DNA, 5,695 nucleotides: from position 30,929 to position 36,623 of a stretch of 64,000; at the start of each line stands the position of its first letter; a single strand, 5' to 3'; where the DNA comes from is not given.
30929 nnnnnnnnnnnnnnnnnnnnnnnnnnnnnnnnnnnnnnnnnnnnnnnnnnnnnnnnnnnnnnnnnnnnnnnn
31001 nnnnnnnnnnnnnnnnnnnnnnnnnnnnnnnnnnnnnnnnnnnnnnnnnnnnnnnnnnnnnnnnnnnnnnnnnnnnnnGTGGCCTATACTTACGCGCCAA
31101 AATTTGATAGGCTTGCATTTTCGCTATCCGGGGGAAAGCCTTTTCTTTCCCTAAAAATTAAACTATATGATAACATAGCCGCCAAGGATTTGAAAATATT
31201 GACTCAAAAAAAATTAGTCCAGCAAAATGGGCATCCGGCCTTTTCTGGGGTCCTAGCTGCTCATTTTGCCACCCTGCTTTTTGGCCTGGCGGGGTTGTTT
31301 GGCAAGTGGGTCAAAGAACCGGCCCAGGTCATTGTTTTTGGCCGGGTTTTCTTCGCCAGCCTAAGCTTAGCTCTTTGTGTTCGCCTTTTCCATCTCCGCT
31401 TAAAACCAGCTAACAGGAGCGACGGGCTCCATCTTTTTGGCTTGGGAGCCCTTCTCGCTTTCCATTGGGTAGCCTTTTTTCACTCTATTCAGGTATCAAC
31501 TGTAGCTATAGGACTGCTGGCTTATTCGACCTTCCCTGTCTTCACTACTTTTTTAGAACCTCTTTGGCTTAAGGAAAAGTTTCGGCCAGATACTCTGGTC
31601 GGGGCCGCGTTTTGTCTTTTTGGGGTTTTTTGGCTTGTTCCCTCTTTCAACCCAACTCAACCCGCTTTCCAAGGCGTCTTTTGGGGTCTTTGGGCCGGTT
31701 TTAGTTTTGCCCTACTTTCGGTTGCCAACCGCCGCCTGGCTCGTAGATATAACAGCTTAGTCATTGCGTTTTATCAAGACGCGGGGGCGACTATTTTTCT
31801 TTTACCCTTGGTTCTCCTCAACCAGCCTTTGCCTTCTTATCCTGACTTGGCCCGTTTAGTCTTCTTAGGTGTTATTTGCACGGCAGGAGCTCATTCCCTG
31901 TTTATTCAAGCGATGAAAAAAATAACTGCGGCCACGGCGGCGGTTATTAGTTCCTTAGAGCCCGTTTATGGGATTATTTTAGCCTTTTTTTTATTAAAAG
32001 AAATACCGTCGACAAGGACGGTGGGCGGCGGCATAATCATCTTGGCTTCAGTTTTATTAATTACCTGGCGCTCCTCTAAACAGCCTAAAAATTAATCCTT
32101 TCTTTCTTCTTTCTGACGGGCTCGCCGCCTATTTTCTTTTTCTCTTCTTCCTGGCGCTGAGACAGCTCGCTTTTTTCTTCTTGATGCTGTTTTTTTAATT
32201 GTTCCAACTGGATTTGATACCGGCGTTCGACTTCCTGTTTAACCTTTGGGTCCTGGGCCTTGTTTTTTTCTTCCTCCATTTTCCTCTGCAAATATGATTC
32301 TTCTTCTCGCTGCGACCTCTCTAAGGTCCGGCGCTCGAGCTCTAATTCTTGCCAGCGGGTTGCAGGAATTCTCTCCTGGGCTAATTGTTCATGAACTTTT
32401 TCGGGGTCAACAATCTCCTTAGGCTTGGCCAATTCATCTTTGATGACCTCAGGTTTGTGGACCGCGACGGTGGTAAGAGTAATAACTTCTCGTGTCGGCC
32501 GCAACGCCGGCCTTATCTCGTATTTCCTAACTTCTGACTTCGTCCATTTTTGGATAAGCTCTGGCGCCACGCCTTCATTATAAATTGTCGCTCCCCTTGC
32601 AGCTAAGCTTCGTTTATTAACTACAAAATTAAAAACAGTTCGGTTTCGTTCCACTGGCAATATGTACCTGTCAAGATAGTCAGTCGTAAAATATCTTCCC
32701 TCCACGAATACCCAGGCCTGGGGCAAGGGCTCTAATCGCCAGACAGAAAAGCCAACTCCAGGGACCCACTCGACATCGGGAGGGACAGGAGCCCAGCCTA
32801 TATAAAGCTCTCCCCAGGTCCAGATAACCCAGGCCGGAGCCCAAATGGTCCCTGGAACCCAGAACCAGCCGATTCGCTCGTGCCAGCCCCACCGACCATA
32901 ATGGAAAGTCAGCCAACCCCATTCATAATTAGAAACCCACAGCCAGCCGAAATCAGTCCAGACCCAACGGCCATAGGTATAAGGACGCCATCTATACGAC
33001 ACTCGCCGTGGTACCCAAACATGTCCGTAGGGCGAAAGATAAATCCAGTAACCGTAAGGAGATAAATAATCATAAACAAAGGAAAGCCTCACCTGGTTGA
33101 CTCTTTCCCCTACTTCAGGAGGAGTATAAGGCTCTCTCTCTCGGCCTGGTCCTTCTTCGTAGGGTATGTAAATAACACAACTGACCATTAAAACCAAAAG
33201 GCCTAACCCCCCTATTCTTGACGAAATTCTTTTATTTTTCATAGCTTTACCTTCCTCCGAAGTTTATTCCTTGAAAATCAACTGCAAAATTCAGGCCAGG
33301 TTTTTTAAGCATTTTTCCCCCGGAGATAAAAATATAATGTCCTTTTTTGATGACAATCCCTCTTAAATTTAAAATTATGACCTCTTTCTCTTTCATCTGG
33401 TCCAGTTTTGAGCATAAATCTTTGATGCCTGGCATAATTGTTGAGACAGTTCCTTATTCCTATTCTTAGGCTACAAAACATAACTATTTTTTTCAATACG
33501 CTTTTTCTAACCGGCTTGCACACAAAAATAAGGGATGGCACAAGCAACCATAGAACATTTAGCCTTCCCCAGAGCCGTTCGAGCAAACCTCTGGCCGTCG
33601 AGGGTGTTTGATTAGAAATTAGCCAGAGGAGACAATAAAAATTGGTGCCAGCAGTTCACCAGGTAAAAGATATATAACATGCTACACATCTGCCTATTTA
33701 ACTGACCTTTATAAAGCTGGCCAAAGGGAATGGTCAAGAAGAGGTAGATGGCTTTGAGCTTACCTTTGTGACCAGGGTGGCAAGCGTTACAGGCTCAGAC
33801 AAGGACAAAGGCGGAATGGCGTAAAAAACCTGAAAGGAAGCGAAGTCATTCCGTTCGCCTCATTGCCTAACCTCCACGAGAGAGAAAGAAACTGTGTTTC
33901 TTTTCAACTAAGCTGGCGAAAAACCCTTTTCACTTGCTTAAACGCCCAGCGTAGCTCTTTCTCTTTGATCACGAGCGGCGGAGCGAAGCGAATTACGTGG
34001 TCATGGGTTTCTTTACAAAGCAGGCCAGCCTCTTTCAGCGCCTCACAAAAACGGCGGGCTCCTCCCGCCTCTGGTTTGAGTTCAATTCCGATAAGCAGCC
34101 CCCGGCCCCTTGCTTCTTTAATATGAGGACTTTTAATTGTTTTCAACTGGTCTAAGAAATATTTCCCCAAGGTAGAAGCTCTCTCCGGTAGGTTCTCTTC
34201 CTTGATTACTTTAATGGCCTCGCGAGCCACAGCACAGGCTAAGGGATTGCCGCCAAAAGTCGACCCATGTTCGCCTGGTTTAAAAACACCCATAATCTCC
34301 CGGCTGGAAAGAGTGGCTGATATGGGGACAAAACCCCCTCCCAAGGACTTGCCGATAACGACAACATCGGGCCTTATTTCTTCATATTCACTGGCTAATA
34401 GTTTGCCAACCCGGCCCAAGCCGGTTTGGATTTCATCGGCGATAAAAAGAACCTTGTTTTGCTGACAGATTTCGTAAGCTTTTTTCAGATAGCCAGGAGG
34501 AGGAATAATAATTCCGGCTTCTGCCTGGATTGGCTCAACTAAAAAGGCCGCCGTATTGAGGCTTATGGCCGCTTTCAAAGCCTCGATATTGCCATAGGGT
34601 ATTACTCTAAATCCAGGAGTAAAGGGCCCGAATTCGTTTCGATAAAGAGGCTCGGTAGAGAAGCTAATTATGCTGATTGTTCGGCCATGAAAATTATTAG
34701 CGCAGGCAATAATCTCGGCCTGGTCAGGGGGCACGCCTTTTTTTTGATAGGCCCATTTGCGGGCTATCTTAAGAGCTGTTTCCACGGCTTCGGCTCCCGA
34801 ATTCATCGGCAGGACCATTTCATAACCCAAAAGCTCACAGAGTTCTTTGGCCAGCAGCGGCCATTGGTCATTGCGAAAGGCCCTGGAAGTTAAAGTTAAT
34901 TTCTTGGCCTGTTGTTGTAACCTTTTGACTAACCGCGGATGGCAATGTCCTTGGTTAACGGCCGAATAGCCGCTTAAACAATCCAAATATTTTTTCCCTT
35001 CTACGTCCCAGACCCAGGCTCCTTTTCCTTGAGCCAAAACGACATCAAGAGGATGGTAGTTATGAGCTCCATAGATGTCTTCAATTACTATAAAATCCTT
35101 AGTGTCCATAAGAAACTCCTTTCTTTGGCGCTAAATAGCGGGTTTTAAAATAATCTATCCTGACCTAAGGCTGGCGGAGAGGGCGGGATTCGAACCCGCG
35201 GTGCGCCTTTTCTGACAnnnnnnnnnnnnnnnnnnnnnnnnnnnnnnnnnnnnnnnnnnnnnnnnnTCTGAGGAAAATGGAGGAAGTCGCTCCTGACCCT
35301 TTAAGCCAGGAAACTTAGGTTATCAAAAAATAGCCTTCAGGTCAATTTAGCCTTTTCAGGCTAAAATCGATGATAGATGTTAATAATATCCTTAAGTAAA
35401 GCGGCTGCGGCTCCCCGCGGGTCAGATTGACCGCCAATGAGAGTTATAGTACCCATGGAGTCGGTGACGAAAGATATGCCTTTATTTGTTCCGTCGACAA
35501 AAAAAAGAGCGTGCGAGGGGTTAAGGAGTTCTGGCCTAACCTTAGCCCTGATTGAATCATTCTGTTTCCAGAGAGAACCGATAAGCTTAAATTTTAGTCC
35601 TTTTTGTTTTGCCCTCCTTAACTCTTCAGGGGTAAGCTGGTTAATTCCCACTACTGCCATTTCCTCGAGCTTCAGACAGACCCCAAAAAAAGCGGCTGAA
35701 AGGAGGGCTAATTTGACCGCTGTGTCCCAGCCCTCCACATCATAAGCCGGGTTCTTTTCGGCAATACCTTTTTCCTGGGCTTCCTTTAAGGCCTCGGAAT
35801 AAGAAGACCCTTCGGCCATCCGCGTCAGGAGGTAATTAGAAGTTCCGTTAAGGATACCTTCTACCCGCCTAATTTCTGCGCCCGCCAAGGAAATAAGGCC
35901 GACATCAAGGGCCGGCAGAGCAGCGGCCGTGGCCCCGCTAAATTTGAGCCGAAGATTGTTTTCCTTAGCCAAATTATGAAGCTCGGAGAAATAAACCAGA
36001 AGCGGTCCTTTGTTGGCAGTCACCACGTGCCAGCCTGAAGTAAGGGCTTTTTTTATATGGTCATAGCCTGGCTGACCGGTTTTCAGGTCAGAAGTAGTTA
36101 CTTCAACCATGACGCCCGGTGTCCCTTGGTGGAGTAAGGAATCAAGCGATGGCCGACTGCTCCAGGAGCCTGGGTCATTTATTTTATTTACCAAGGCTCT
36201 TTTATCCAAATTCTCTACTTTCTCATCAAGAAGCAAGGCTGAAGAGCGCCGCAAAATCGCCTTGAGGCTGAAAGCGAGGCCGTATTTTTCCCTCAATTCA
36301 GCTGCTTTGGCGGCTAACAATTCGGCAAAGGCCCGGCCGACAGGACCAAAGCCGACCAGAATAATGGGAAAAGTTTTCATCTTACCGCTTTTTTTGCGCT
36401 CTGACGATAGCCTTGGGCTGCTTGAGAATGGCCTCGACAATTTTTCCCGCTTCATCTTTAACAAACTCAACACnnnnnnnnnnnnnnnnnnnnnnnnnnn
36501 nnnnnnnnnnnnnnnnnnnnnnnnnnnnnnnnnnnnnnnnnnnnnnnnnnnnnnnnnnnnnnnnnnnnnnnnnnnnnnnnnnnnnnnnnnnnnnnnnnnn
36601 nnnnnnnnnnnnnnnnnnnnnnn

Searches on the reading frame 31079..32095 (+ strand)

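Call 22: search_protein_families(library=pfam, proteins=[window:31079-32095:+], max_evalue=0.00001)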
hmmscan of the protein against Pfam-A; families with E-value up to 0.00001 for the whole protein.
window:31079-32095:+ (338 aa): 1 family
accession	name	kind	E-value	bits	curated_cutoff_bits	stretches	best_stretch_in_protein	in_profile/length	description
PF00892.27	EamA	-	1.4e-37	129.5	28.2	2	199-329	3-134/135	EamA-like transporter family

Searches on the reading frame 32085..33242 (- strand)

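Call 22: search_protein_families(library=pfam, proteins=[window:32085-33242:-], max_evalue=0.00001)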
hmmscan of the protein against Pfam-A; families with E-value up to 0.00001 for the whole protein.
window:32085-33242:- (385 aa): 1 family
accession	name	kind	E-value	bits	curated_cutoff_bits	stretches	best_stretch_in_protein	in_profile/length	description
PF20245.3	DUF6600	-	2.3e-31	108.3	27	1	58-156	2-101/102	Family of unknown function (DUF6600)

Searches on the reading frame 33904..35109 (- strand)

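Call 22: search_protein_families(library=pfam, proteins=[window:33904-35109:-], max_evalue=0.00001)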
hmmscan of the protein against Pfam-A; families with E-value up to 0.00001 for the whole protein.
window:33904-35109:- (401 aa): 1 family
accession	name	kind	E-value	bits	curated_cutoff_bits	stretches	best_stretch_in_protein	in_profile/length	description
PF00202.27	Aminotran_3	-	1.7e-129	432.5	30.5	1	13-396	1-402/403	Aminotransferase class-III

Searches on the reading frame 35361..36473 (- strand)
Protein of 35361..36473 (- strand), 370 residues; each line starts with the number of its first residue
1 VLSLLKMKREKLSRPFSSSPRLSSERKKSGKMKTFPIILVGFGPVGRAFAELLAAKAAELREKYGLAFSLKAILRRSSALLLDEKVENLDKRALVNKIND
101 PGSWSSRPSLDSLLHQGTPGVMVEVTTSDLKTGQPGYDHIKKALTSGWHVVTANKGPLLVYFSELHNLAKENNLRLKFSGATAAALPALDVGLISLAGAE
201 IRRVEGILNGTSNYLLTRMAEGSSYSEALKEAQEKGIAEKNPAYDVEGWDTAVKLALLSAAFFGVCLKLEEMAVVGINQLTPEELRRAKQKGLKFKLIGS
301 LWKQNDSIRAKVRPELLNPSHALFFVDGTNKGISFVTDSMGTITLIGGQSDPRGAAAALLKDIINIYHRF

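Call 22: search_protein_families(library=pfam, proteins=[window:35361-36473:-], max_evalue=0.00001)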
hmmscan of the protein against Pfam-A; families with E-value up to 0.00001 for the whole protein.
window:35361-36473:- (370 aa): 2 families
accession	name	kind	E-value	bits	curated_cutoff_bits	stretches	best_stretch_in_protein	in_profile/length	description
PF00742.24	Homoserine_dh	-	1.1e-49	169.1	22.9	1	195-364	9-173/173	Homoserine dehydrogenase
PF03447.22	NAD_binding_3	-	8.1e-11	43.1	24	1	41-177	1-114/116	Homoserine dehydrogenase, NAD binding domain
